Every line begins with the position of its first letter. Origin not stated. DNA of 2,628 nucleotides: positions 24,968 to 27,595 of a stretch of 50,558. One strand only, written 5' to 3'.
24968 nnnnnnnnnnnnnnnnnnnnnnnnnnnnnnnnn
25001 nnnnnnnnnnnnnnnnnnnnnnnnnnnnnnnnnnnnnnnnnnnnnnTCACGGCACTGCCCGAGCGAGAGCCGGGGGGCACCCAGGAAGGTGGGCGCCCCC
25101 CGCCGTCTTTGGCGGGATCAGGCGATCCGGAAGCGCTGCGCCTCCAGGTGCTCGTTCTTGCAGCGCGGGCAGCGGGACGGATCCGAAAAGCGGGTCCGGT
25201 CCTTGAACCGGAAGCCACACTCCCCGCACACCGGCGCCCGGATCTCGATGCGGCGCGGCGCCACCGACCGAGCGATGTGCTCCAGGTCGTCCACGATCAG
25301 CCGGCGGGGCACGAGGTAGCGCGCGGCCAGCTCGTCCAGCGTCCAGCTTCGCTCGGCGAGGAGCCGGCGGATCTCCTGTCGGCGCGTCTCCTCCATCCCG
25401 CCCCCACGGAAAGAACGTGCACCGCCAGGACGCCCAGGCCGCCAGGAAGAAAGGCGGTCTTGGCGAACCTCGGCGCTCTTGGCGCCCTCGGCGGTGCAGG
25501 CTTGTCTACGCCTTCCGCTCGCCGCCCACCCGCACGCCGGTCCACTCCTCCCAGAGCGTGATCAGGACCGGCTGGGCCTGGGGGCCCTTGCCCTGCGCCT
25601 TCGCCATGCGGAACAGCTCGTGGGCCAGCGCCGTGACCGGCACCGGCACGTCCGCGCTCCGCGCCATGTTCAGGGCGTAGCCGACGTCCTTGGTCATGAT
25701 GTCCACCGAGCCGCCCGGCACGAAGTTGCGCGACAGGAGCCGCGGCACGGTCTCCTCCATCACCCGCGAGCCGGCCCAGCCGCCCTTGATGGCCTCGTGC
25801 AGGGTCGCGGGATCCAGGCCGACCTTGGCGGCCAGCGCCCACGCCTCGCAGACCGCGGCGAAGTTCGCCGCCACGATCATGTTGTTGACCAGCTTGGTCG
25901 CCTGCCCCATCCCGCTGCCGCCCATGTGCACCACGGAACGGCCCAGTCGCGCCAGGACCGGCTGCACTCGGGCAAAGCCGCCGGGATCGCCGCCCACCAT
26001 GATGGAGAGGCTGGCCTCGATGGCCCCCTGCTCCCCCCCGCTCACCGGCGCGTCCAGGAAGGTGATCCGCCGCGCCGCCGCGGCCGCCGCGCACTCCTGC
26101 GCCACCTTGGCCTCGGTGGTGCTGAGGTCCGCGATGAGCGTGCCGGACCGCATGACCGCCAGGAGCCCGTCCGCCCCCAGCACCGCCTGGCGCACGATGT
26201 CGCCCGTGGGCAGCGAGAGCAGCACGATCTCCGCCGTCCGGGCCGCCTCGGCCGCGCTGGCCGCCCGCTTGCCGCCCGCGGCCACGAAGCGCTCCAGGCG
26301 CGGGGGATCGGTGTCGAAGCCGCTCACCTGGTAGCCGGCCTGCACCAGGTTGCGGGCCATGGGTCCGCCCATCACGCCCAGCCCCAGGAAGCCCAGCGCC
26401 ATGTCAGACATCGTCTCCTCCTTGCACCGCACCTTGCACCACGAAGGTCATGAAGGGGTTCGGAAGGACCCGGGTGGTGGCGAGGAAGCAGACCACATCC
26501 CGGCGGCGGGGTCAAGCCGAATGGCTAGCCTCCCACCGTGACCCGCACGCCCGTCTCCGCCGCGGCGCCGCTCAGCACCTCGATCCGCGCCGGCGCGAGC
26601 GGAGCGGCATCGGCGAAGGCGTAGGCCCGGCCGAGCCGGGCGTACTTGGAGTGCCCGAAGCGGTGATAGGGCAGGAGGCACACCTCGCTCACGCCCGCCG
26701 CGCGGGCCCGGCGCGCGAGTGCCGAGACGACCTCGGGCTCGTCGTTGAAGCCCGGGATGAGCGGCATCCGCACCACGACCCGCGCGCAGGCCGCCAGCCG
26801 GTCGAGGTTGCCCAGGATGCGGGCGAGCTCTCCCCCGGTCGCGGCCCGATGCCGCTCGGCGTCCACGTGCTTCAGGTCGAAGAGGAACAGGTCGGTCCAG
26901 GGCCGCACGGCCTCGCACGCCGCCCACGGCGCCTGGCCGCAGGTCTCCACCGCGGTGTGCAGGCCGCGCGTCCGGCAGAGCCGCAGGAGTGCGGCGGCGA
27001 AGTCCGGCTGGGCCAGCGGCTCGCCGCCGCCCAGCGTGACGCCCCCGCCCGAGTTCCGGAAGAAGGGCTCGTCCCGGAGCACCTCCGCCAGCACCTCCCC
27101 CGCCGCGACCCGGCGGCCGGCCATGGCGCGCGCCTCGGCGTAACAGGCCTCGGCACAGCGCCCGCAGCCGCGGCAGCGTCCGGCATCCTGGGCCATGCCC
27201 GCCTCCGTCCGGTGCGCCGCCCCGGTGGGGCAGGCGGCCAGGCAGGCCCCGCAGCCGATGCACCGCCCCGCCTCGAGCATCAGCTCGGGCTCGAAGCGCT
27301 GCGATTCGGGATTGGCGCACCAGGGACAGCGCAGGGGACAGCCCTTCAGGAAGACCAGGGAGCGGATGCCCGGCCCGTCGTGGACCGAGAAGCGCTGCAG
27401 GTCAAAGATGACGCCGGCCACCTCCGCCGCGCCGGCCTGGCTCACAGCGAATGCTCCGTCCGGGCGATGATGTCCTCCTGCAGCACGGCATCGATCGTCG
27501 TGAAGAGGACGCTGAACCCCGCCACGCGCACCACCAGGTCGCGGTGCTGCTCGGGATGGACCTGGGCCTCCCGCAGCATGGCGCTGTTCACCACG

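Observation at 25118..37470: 12-kb co-directional cluster joining an orphan glycyl-radical enzyme to a TRAP transporter and a thiolase-less beta-oxidation-like set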

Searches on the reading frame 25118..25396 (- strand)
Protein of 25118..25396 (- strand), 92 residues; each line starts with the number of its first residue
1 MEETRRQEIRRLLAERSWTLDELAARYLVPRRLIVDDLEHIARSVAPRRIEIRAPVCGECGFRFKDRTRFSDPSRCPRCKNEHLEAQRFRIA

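Call 5: search_protein_families(library=pfam, proteins=[window:25118-25396:-])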
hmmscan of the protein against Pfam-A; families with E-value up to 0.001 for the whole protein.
window:25118-25396:- (92 aa): 2 families
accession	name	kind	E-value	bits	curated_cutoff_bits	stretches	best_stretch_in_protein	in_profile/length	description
PF21476.4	PF0610-like_N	-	2.4e-11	44.1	33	1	4-47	1-44/50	PF0610-like, N-terminal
PF23470.1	Zn_ribbon_PF0610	-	5.4e-09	36.1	26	1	57-91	4-36/39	PF0610 rubredoxin-like zinc beta-ribbon domain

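Call 49: search_protein_families(library=ncbifam, proteins=[window:25118-25396:-], max_evalue=1e-10)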
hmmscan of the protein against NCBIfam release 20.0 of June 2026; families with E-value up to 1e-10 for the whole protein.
window:25118-25396:- (92 aa): 0 families

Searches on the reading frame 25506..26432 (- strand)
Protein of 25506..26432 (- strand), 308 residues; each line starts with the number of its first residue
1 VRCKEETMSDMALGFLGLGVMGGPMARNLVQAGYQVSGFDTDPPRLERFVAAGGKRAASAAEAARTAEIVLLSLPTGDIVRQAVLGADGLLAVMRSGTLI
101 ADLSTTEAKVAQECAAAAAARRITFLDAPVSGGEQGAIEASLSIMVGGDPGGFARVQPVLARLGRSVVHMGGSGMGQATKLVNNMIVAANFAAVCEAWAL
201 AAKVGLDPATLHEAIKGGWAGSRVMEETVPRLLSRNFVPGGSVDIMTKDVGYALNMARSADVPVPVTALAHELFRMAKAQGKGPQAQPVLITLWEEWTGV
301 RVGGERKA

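Call 3: search_protein_families(library=pfam, proteins=[window:25506-26432:-])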
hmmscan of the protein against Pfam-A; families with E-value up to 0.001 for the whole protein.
window:25506-26432:- (308 aa): 5 families
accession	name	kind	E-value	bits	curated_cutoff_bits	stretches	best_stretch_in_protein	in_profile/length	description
PF03446.21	NAD_binding_2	-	6.8e-49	166.4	21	1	13-171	2-161/161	NAD binding domain of 6-phosphogluconate dehydrogenase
PF14833.11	NAD_binding_11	-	4.3e-36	124.3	30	1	174-286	1-114/122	NAD-binding of NADP-dependent 3-hydroxyisobutyrate dehydrogenase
PF03807.23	F420_oxidored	-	4.8e-09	37.1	21.6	1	13-79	2-72/94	NADP oxidoreductase coenzyme F420-dependent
PF02826.25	2-Hacid_dh_C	-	2.4e-05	24.2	25.1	1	6-101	32-124/178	D-isomer specific 2-hydroxyacid dehydrogenase, NAD binding domain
PF02153.23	PDH_N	-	0.00015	21.8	26.5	1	26-141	2-115/154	Prephenate dehydrogenase, nucleotide-binding domain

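Call 4: search_protein_families(library=ncbifam, proteins=[window:25506-26432:-])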
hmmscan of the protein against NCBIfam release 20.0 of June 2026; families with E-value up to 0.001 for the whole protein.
window:25506-26432:- (308 aa): 15 families
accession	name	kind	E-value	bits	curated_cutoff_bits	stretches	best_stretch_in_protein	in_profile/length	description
NF008592.0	PRK11559.1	equivalog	1.5e-83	280.5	397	1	11-302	3-294/296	2-hydroxy-3-oxopropionate reductase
TIGR01505.1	tartro_sem_red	equivalog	1.4e-81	273.9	340.75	1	13-300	2-289/291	2-hydroxy-3-oxopropionate reductase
TIGR01692.1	HIBADH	equivalog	1.5e-67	228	291.6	1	15-284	1-277/288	3-hydroxyisobutyrate dehydrogenase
NF043037.1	ThreonDh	equivalog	8e-57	192.9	350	1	12-301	4-291/297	L-threonate dehydrogenase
NF012005.0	PRK15461.1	equivalog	3.2e-56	190.7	348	1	12-287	3-279/298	sulfolactaldehyde 3-reductase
NF011633.0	PRK15059.1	equivalog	2.9e-54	184.2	451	1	11-282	1-271/292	2-hydroxy-3-oxopropionate reductase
NF007161.0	PRK09599.1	subfamily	2.8e-26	92.5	271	1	11-270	1-268/302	NADP-dependent phosphogluconate dehydrogenase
NF006765.0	PRK09287.1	equivalog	3.3e-20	72.4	413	1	10-213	3-217/476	NADP-dependent phosphogluconate dehydrogenase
TIGR00872.1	gnd_rel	equivalog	3.8e-19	69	297.2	1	11-204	1-195/299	phosphogluconate dehydrogenase (NAD(+)-dependent, decarboxylating)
TIGR00873.1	gnd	equivalog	1.3e-17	63.8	426.7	1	13-213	2-213/467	decarboxylating NADP(+)-dependent phosphogluconate dehydrogenase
NF005650.0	PRK07417.1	equivalog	2.3e-07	30.4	290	1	11-142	2-127/281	prephenate/arogenate dehydrogenase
NF006307.0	PRK08507.1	equivalog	1.6e-06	27.5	295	1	11-142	1-127/275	prephenate dehydrogenase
TIGR03026.1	NDP-sugDHase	subfamily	1.6e-06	27.1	189.8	0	11-47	1-37/413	nucleotide sugar dehydrogenase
NF005694.0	PRK07502.1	equivalog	1.4e-05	24.5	409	1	13-140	9-136/310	prephenate/arogenate dehydrogenase family protein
NF006409.0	PRK08655.1-3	equivalog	3.5e-05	23.5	310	1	17-104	8-91/290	prephenate dehydrogenase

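Call 19: search_solved_structures(query=window:25506-26411:-, max_evalue=1e-30)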
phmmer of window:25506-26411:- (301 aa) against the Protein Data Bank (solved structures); distinct sequences matched with E-value up to 1e-30: 20.
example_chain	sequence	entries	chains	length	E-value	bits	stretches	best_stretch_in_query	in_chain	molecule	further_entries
1vpd_A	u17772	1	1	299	1.9e-61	211.5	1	4-293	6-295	TARTRONATE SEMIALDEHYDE REDUCTASE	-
3cky_A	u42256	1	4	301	2.5e-59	204.6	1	4-297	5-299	2-hydroxymethyl glutarate dehydrogenase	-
3w6u_A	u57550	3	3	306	4e-54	187.5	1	2-276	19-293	6-phosphogluconate dehydrogenase, NAD-binding protein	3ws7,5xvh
3w6z_A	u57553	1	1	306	3.2e-53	184.5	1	2-276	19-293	6-phosphogluconate dehydrogenase, NAD-binding protein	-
1yb4_A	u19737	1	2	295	5.4e-52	180.5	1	3-276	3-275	tartronic semialdehyde reductase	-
9rb2_A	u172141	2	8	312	1.2e-47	166.3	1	5-276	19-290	Probable oxidoreductase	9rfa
4dll_A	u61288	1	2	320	1.7e-47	165.8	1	6-270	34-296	2-hydroxy-3-oxopropionate reductase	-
2i9p_A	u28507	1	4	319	5.1e-47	164.2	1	3-276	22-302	3-hydroxyisobutyrate dehydrogenase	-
2gf2_A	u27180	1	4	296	1.3e-46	162.9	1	4-276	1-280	3-hydroxyisobutyrate dehydrogenase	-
5y8g_A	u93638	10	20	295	1.8e-44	155.8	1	6-269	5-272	Probable 3-hydroxyisobutyrate dehydrogenase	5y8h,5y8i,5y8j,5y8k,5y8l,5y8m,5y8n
3obb_A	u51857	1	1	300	1.5e-43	152.8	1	6-282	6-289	Probable 3-hydroxyisobutyrate dehydrogenase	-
3q3c_A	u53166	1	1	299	1.5e-43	152.8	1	6-282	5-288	Probable 3-hydroxyisobutyrate dehydrogenase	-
5je8_A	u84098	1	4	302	1.1e-42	149.9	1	6-278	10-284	3-hydroxyisobutyrate dehydrogenase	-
6sm7_A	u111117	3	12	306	4.1e-42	148.1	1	5-281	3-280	3-sulfolactaldehyde reductase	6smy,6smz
3pdu_A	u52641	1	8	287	4.5e-39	138.1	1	6-277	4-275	3-hydroxyisobutyrate dehydrogenase family protein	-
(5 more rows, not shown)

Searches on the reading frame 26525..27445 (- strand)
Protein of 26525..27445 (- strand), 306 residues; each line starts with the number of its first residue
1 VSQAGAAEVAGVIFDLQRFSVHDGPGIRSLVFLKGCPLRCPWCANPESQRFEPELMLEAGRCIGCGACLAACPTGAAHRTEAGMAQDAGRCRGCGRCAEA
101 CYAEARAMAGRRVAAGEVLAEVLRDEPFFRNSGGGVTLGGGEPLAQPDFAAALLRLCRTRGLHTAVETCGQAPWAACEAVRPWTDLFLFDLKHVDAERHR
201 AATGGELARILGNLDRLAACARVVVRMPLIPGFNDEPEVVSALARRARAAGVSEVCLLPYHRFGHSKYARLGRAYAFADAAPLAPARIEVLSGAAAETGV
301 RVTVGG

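Call 3: search_protein_families(library=pfam, proteins=[window:26525-27445:-])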
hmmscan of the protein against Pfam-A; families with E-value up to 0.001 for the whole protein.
window:26525-27445:- (306 aa): 11 families
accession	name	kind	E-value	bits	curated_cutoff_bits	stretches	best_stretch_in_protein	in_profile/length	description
PF04055.27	Radical_SAM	-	6.5e-19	69.1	29.5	1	99-237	19-158/166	Radical SAM superfamily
PF00037.32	Fer4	-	3.2e-10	39.8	21.1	1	60-76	6-22/24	4Fe-4S binding domain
PF12797.12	Fer4_2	-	3.6e-10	39.6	24.5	1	56-74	4-22/22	4Fe-4S binding domain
PF12838.12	Fer4_7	-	3.8e-10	40.5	27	1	61-104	1-51/52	4Fe-4S dicluster domain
PF13353.11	Fer4_12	-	1.7e-09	38.6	22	1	23-54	2-33/137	4Fe-4S single cluster domain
PF12837.12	Fer4_6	-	1.3e-07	31.7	25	1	60-76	7-23/24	4Fe-4S binding domain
PF13237.11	Fer4_10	-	1.1e-06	28.9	25.5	1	58-101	5-52/53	4Fe-4S dicluster domain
PF13187.11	Fer4_9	-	1.5e-06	28.6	27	1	61-103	1-49/52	4Fe-4S dicluster domain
PF12800.12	Fer4_4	-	1.4e-05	25.5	24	0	60-75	2-17/17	4Fe-4S binding domain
PF14697.11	Fer4_21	-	1.5e-05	25.5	35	1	60-102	6-52/59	4Fe-4S dicluster domain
PF13746.11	Fer4_18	-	0.00051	20.7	27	1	58-102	57-96/114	4Fe-4S dicluster domain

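Call 4: search_protein_families(library=ncbifam, proteins=[window:26525-27445:-])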
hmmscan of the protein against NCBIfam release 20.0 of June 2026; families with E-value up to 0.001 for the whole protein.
window:26525-27445:- (306 aa): 52 families (the best 25 are shown)
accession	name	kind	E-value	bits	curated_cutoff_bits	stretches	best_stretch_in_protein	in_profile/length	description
TIGR02494.1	PFLE_PFLC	subfamily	6e-104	347.4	174.35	1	13-292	1-286/293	glycyl-radical enzyme activating protein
NF048010.1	SfplDhtActHpsHDes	equivalog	1.5e-92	309.7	430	1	8-291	3-294/298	(2S)-3-sulfopropanediol dehydratase activating enzyme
NF043069.1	T4HPD_activ_SAM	equivalog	1.4e-91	307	425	1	11-306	2-299/299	trans-4-hydroxy-L-proline dehydratase activase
TIGR04395.1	cutC_activ_rSAM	equivalog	3e-84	283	360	1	11-303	5-305/309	choline TMA-lyase-activating enzyme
NF033719.1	ind_deCO2_activ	equivalog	5.5e-81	272.2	425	1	11-302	1-300/302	indoleacetate decarboxylase activase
TIGR04003.1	rSAM_BssD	equivalog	2.6e-78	263.4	496.45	1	12-306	2-308/314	[benzylsuccinate synthase]-activating enzyme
NF033717.2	HPDL_rSAM_activ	equivalog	3.7e-72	243.2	420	1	10-305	3-306/311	4-hydroxyphenylacetate decarboxylase activase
NF048008.1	SfplDhtActHpfHKleb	equivalog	4.8e-67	226.5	500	1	12-279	1-277/308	(2S)-3-sulfopropanediol dehydratase activating enzyme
NF007483.0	PRK10076.1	equivalog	1.8e-66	224.3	326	2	90-306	75-292/292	[formate-C-acetyltransferase]-activating enzyme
TIGR02493.1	PFLA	equivalog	2.3e-50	171.2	231.75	2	108-292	41-229/235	pyruvate formate-lyase-activating protein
TIGR04041.1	activase_YjjW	hypoth_equivalog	6.1e-40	137.4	250.2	1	16-267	7-245/276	YjjW family glycine radical enzyme activase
NF008356.0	PRK11145.1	equivalog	1.3e-34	119.6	375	2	107-301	45-243/246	pyruvate formate lyase 1-activating protein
TIGR02495.1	NrdG2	equivalog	2.5e-12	46.6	131.15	1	14-49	3-39/193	anaerobic ribonucleoside-triphosphate reductase activating protein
TIGR02491.1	NrdG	equivalog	2.6e-09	37.2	126.1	1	15-52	4-41/154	anaerobic ribonucleoside-triphosphate reductase activating protein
TIGR04349.1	rSAM_QueE_gams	hypoth_equivalog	7.9e-09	35.5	300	1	89-173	24-101/210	7-carboxy-7-deazaguanine synthase QueE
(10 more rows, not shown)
